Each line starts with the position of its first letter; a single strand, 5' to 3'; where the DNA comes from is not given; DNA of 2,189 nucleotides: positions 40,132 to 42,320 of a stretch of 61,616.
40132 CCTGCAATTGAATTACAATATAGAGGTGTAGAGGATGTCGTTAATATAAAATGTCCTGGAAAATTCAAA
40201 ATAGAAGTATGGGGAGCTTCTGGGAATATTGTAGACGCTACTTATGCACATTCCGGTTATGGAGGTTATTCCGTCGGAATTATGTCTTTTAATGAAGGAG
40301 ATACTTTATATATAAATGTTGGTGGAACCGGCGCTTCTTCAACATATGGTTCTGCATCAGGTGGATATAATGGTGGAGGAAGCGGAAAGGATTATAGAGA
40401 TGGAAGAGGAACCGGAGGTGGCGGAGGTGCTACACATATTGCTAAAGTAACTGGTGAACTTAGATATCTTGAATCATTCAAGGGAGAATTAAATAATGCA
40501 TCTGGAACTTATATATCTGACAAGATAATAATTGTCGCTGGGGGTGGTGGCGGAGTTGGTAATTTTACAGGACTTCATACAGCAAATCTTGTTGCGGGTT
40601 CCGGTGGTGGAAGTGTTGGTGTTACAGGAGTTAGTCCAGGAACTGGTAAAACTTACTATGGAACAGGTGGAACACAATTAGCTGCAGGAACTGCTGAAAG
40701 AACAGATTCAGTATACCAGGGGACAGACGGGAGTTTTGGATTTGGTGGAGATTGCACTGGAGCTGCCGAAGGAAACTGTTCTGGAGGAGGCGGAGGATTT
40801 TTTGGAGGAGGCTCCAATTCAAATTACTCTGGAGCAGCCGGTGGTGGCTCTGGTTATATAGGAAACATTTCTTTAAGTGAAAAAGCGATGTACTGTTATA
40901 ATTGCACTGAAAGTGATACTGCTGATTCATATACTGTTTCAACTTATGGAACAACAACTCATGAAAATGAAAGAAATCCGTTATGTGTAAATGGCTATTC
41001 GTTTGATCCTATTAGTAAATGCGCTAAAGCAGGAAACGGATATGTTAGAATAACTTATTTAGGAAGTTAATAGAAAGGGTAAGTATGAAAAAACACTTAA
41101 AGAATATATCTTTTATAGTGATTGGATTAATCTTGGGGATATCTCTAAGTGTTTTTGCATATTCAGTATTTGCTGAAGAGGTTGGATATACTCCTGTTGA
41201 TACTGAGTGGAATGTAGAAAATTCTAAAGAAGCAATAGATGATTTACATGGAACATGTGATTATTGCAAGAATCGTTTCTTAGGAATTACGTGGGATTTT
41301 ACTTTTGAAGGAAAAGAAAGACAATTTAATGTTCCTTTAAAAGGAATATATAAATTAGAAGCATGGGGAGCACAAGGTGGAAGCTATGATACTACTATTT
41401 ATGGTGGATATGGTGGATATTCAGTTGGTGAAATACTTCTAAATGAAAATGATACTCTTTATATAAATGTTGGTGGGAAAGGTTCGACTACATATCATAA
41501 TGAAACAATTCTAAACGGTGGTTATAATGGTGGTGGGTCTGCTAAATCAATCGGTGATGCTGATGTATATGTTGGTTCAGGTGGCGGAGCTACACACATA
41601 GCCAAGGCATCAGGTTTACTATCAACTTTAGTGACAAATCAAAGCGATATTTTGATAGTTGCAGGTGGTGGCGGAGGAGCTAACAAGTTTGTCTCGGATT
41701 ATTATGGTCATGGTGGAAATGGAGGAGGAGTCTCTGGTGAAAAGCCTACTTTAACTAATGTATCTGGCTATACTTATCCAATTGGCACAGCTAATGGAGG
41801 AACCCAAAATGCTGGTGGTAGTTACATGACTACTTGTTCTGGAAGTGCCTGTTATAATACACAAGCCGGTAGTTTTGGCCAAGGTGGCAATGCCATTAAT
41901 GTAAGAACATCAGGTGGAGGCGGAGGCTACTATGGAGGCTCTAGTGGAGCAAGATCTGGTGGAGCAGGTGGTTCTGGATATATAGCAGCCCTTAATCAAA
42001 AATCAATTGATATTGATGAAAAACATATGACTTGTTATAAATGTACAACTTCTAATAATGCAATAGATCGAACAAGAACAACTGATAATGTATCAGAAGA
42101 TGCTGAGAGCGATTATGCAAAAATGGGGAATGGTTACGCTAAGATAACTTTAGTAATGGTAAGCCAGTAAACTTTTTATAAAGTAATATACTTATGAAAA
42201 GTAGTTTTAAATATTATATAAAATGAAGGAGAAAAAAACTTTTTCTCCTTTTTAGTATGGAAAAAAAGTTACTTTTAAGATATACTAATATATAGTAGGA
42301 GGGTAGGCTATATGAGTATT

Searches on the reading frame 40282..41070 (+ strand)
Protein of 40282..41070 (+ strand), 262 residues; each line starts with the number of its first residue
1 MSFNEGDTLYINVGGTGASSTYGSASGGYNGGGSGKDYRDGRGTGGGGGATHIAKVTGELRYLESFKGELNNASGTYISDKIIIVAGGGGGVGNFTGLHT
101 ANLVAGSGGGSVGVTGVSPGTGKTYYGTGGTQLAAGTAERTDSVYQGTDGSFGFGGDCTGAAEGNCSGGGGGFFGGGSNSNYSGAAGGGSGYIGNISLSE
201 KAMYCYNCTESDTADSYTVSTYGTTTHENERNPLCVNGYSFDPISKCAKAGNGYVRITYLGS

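Call 95: search_protein_families(library=pfam, proteins=[window:40282-41070:+], max_evalue=0.001)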
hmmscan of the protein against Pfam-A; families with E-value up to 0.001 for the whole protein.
window:40282-41070:+ (262 aa): 1 family
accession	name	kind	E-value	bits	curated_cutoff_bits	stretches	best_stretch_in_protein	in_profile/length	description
PF12810.13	ALK_LTK_GRD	-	1.8e-22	80.9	24.5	1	3-260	41-243/243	ALK/LTK, Glycine-rich domain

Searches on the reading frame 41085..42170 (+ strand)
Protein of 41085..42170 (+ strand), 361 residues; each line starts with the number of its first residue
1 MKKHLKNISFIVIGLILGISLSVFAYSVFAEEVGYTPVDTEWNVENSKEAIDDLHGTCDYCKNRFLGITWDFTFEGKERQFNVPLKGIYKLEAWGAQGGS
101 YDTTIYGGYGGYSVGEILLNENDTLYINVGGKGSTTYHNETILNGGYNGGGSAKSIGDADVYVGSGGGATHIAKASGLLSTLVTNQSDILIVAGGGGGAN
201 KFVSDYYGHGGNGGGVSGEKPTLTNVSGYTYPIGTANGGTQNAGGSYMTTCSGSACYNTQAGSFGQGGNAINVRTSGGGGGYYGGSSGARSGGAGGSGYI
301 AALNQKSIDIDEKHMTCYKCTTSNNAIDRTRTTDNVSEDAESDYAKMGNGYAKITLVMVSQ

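Call 90: search_protein_families(library=phrogs, proteins=[window:41085-42170:+], max_evalue=0.001)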
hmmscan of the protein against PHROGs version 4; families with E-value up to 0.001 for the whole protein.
window:41085-42170:+ (361 aa): 7 families
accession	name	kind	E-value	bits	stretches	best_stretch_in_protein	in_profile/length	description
phrog_1589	-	unknown function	3.4e-37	129.7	1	69-357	4-260/563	-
phrog_7388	-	unknown function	2.8e-34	120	1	70-357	5-217/455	-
phrog_5811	-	unknown function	8.2e-34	118.4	1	68-305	5-233/571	-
phrog_18810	-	unknown function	7.1e-13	49.9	1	69-145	4-80/89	-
phrog_22713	-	unknown function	3.3e-09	37.6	1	79-307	40-258/401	-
phrog_11583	-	unknown function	1.7e-08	32.8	1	89-301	1447-1649/2796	-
phrog_33719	-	unknown function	4.4e-08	33.3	1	81-302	12-240/636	-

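Call 95: search_protein_families(library=pfam, proteins=[window:41085-42170:+], max_evalue=0.001)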
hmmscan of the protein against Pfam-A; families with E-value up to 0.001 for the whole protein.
window:41085-42170:+ (361 aa): 1 family
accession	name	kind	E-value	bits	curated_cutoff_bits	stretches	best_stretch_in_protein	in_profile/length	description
PF12810.13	ALK_LTK_GRD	-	2e-38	133.2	24.5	1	86-356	7-242/243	ALK/LTK, Glycine-rich domain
